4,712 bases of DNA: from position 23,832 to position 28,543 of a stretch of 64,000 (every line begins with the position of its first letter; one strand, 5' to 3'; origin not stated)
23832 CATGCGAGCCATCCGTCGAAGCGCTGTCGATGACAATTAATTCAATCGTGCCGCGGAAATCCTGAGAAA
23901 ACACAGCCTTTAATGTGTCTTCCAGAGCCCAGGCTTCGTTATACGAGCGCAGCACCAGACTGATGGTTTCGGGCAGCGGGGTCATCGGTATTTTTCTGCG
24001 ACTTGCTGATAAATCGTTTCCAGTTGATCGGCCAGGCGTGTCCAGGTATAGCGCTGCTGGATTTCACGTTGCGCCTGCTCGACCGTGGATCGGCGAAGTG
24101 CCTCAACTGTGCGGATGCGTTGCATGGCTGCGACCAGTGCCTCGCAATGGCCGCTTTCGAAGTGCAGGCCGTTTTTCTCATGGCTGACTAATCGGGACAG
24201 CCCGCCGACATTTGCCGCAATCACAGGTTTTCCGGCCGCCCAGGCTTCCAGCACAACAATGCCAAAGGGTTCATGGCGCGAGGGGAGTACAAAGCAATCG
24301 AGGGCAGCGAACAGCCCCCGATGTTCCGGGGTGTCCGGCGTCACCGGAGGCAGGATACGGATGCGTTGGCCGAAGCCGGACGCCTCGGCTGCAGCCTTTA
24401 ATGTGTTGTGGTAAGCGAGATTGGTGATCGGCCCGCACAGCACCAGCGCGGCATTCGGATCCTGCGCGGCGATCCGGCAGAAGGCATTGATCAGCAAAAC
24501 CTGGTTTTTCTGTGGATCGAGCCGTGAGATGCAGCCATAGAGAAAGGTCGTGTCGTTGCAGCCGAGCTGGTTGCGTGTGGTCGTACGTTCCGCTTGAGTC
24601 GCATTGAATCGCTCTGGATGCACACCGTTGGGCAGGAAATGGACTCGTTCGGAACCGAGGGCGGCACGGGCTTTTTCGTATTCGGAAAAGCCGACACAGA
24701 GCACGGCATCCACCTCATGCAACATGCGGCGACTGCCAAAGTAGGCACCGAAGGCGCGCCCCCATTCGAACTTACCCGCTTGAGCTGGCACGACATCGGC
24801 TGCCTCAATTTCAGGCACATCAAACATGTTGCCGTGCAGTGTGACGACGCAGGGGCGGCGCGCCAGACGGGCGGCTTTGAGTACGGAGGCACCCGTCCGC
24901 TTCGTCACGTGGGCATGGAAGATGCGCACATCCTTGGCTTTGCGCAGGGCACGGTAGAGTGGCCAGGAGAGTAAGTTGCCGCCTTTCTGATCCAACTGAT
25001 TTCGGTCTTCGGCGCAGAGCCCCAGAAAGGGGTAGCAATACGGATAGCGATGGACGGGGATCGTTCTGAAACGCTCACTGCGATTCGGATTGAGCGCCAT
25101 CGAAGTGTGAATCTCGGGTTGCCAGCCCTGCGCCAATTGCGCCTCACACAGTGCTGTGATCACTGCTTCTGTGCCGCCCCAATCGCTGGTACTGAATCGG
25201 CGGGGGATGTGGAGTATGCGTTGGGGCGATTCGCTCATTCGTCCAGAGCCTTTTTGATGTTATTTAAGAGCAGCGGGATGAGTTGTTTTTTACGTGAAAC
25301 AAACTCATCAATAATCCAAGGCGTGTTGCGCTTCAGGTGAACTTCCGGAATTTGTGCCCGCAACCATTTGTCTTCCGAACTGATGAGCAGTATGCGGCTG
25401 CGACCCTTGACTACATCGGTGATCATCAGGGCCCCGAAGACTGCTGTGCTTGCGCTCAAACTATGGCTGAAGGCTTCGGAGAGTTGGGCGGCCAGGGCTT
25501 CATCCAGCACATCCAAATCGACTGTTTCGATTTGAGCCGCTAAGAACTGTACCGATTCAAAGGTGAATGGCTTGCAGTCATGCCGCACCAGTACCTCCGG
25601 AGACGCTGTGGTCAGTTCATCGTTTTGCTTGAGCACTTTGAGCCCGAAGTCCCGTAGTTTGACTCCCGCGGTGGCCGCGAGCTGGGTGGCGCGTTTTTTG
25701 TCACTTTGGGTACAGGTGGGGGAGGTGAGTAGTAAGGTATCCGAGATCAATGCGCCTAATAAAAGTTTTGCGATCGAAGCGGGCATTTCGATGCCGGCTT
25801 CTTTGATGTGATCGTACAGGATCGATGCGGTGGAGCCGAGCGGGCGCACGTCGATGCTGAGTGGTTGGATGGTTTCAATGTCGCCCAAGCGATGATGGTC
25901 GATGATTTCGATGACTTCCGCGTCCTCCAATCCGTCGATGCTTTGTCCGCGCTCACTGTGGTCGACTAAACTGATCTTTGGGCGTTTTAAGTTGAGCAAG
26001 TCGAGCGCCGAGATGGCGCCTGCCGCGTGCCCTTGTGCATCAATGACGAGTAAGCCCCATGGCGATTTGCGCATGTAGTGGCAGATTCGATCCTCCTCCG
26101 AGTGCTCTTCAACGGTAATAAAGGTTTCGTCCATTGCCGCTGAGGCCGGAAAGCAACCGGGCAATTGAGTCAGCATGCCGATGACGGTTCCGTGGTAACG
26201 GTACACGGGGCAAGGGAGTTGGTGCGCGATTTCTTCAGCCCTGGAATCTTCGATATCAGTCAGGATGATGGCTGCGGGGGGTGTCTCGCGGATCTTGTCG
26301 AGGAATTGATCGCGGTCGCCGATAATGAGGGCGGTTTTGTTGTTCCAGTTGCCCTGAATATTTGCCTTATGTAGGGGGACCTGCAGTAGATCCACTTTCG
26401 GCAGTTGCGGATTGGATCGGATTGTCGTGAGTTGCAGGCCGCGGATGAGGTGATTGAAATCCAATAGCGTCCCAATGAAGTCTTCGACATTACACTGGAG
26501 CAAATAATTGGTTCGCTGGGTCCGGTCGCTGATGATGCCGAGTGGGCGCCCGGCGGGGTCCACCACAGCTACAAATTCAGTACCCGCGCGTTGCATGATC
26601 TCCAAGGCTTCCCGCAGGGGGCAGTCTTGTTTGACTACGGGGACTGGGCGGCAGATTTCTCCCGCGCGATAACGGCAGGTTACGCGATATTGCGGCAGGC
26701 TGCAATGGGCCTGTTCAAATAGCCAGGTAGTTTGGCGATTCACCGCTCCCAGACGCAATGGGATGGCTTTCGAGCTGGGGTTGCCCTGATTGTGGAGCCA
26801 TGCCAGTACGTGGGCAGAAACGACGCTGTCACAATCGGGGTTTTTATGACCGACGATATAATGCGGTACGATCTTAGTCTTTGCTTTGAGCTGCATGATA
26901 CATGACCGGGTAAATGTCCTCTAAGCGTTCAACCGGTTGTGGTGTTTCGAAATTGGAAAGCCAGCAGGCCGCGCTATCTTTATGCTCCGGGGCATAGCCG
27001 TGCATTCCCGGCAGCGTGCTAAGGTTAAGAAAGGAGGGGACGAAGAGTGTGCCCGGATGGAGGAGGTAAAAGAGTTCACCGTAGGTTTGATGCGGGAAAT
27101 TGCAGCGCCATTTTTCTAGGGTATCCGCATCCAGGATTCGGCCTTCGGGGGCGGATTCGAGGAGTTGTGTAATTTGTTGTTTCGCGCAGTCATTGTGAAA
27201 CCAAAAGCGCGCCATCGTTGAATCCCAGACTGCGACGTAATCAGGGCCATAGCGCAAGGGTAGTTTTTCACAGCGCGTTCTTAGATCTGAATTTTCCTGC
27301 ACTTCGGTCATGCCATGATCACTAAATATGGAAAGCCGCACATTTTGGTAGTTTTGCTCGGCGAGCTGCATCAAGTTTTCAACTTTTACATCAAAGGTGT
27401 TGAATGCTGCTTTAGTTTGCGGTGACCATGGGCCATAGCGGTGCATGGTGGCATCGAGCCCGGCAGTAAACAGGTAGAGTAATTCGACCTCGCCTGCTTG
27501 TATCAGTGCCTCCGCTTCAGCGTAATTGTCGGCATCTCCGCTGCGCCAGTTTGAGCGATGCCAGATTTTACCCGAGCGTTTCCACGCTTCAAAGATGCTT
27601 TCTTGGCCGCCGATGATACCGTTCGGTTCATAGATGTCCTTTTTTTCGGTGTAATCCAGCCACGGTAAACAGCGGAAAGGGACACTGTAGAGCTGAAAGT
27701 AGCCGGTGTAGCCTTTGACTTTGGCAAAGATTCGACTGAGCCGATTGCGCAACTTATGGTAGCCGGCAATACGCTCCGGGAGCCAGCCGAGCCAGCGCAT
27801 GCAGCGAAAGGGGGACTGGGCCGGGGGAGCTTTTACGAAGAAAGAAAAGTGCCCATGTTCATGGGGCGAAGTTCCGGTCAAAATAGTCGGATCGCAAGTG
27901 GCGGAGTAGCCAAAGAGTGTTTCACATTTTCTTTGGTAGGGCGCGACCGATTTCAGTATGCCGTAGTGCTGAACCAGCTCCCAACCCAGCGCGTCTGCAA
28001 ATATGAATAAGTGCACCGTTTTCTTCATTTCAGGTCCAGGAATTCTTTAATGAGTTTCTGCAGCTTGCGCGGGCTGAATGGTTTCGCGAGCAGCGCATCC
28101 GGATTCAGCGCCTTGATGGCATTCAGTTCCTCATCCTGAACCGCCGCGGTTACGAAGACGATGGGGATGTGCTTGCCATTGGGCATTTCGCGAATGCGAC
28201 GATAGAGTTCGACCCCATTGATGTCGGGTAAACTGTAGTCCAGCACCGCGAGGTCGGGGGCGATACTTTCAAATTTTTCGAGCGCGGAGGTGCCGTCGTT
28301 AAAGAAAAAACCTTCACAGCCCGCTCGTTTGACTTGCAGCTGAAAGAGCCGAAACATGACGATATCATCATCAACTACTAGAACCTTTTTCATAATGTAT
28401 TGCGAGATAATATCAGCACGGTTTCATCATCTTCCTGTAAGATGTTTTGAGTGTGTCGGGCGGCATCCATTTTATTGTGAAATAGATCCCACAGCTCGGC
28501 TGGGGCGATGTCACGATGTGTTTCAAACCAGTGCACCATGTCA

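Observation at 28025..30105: Single polypeptide combining an RsbW-like STAS kinase, a GAF-like sensor and a PP2C phosphatase, translationally coupled to a receiver, inside a glycan operon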

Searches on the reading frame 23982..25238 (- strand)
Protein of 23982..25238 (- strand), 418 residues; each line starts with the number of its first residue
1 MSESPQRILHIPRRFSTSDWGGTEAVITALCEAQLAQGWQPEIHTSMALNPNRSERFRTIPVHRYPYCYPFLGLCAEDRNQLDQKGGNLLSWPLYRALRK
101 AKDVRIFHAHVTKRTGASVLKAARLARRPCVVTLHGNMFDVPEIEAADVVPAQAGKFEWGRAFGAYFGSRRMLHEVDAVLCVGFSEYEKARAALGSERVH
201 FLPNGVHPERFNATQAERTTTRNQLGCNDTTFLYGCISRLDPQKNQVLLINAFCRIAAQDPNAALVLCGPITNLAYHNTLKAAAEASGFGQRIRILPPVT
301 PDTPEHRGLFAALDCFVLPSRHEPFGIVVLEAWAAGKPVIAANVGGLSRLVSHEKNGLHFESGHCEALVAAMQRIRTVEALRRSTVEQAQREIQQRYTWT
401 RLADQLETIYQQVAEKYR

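Call 3: search_protein_families(library=pfam, proteins=[window:23982-25238:-], max_evalue=0.01)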
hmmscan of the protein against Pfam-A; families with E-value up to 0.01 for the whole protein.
window:23982-25238:- (418 aa): 6 families
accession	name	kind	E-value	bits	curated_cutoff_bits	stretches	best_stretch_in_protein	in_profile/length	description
PF00534.26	Glycos_transf_1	-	3.5e-33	115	26.4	1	218-391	2-171/172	Glycosyl transferases group 1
PF13692.12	Glyco_trans_1_4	-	1.5e-27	97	27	1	234-375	4-139/142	Glycosyl transferases group 1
PF13439.12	Glyco_transf_4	-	2.7e-15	57.3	28.5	1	20-210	1-170/170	Glycosyltransferase Family 4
PF13579.12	Glyco_trans_4_4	-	4.5e-14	53.5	29.7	1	21-205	1-158/158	Glycosyl transferase 4-like domain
PF20706.3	GT4-conflict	-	1.1e-12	48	26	1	170-406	141-385/385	Family 4 Glycosyltransferase in conflict systems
PF13524.12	Glyco_trans_1_2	-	3e-08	34.2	25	1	305-407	39-143/144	Glycosyl transferase-like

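Call 4: search_protein_families(library=ncbifam, proteins=[window:23982-25238:-], max_evalue=0.01)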
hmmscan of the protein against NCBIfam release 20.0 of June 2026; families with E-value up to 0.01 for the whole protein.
window:23982-25238:- (418 aa): 48 families (the best 25 are shown)
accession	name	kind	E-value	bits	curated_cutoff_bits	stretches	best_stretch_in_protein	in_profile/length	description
TIGR03088.1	stp2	hypoth_equivalog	1.4e-34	119.8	409.05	1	188-413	151-373/374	TIGR03088 family PEP-CTERM/XrtA system glycosyltransferase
TIGR04047.1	MSMEG_0565_glyc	hypoth_equivalog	1.1e-28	100.4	259.85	1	170-411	133-372/373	MSMEG_0565 family glycosyltransferase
TIGR03449.1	mycothiol_MshA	equivalog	1.1e-27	97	462.5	1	196-414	187-404/406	D-inositol-3-phosphate glycosyltransferase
NF041876.1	EPS_EpsE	equivalog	1.7e-24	86.8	400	1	99-406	107-389/389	exopolysaccharide biosynthesis GT4 family glycosyltransferase EpsE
TIGR04063.1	stp3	hypoth_equivalog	9e-24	84.1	442.05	1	102-414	91-396/397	TIGR04063 family PEP-CTERM/XrtA system glycosyltransferase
NF041010.1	glycosy_Agl16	equivalog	1e-21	77.3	575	1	113-412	70-350/352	glycosylation protein Agl16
NF038295.1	EPS_HpsP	equivalog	1.4e-21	77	550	1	201-413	180-387/388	hormogonium polysaccharide biosynthesis glycosyltransferase HpsP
NF047684.1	TeichurnBiosyTuaC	equivalog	1.4e-21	76.9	550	1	104-414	109-390/391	teichuronic acid biosynthesis protein TuaC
TIGR02095.1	glgA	subfamily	2.4e-21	76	328.45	1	221-412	282-476/477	glycogen/starch synthase, ADP-glucose type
TIGR03999.1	thiol_BshA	equivalog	3.5e-21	75.5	273.7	1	196-414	166-374/375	N-acetyl-alpha-D-glucosaminyl L-malate synthase BshA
NF038229.1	Glyco4_Geo_Pelo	equivalog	5.6e-21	74.9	400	1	196-414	132-337/338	GPMC system family 4 glycosyltransferase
NF012028.0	PRK15484.1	subfamily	2e-20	73.2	618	1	192-410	156-375/380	lipopolysaccharide N-acetylglucosaminyltransferase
TIGR02149.1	glgA_Coryne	subfamily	4.2e-20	72.2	302.4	1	151-413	121-390/391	glycogen synthase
NF053787.1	GlcN_PG_synth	equivalog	1.3e-18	67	480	1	174-414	142-360/361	N-acetylglucosaminyl phosphatidylglycerol synthase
TIGR04157.1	glyco_rSAM_CFB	subfamily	2.4e-15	56.4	400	1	169-410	163-406/406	TIGR04157 family glycosyltransferase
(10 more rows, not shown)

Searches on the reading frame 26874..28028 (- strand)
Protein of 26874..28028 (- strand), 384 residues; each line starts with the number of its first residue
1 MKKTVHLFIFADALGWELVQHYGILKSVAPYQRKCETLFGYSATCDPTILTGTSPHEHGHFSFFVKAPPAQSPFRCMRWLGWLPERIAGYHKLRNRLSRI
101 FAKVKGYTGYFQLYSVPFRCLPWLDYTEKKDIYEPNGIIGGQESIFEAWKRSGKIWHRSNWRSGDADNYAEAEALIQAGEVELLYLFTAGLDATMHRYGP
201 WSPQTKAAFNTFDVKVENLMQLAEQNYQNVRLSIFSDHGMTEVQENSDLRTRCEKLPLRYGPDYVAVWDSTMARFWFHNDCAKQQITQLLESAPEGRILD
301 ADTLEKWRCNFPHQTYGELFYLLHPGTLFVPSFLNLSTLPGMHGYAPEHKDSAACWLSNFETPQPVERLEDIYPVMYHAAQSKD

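Call 3: search_protein_families(library=pfam, proteins=[window:26874-28028:-], max_evalue=0.01)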
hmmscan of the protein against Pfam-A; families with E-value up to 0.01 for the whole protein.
window:26874-28028:- (384 aa): 1 family
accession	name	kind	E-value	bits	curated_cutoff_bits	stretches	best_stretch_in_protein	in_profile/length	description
PF01663.27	Phosphodiest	-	6e-17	62.7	23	1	43-246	45-226/342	Type I phosphodiesterase / nucleotide pyrophosphatase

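Call 4: search_protein_families(library=ncbifam, proteins=[window:26874-28028:-], max_evalue=0.01)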
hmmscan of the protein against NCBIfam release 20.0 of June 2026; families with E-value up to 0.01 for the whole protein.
window:26874-28028:- (384 aa): 0 families

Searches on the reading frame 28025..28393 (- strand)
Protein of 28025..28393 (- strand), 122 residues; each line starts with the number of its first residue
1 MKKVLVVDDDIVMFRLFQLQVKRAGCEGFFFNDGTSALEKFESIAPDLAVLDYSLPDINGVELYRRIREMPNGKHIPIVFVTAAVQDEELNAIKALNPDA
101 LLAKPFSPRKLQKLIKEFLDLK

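Call 3: search_protein_families(library=pfam, proteins=[window:28025-28393:-], max_evalue=0.01)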
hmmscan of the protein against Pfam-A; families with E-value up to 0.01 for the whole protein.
window:28025-28393:- (122 aa): 1 family
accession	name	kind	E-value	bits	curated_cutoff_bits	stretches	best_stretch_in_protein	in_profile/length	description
PF00072.30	Response_reg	-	1.8e-21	76.8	30.2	1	4-115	1-110/111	Response regulator receiver domain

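Call 4: search_protein_families(library=ncbifam, proteins=[window:28025-28393:-], max_evalue=0.01)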
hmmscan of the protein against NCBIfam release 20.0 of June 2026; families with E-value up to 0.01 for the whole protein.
window:28025-28393:- (122 aa): 91 families (the best 25 are shown)
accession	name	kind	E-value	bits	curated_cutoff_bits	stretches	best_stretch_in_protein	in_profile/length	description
TIGR02956.1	TMAO_torS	equivalog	5.9e-19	67.7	676.5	1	2-119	702-820/967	TMAO reductase system sensor histidine kinase/response regulator TorS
TIGR02154.1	PhoB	equivalog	8.2e-19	67.8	296.2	1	2-117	3-118/226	phosphate regulon transcriptional regulator PhoB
NF045944.1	ResRegRpaBCyano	equivalog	1.7e-18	66.8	330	1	5-119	1-112/229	response regulator transcription factor RpaB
NF008296.0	PRK11083.1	equivalog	2.2e-17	63.2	273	1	2-118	4-117/228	two-component system response regulator CreB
NF040689.1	MtrAB_MtrA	equivalog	3.5e-17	62.5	300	1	4-116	1-110/219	MtrAB system response regulator MtrA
NF041733.1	resp_reg_CseB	equivalog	5.1e-17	62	350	1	3-115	2-111/228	two-component system response regulator CseB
NF040534.1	resp_reg_YycF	equivalog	3.2e-16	59.3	340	1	2-116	1-112/231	response regulator YycF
NF045717.1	DVU0259_DivK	exception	3.4e-16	59.5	160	1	2-119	3-116/117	DVU0259 family response regulator domain-containing protein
NF000404.1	vanR-D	exception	9.3e-15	54.8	500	1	2-116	3-113/232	vancomycin resistance response regulator transcription factor VanR-D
NF033117.2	vanR_ACDEGLN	exception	4.2e-14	52.7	350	1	4-116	1-110/226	VanR-ABDEGLN family response regulator transcription factor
NF007135.0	PRK09581.1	equivalog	6.1e-14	51.7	474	1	2-122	3-123/457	PleD family two-component system response regulator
NF000403.1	vanR-C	exception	9.1e-14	51.6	480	1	2-115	3-113/231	vancomycin resistance response regulator transcription factor VanR-C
NF007969.0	PRK10693.1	equivalog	2.8e-13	49.6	329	1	2-107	8-111/337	two-component system response regulator RssB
NF007005.1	PRK09468.1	equivalog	3.1e-13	49.7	331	1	2-118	4-118/237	osmolarity response regulator transcription factor OmpR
NF041945.1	LuxN_Vibrio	equivalog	1.4e-12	46.6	1550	1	3-120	722-836/839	quorum-sensing autoinducer 1 sensor kinase/phosphatase LuxN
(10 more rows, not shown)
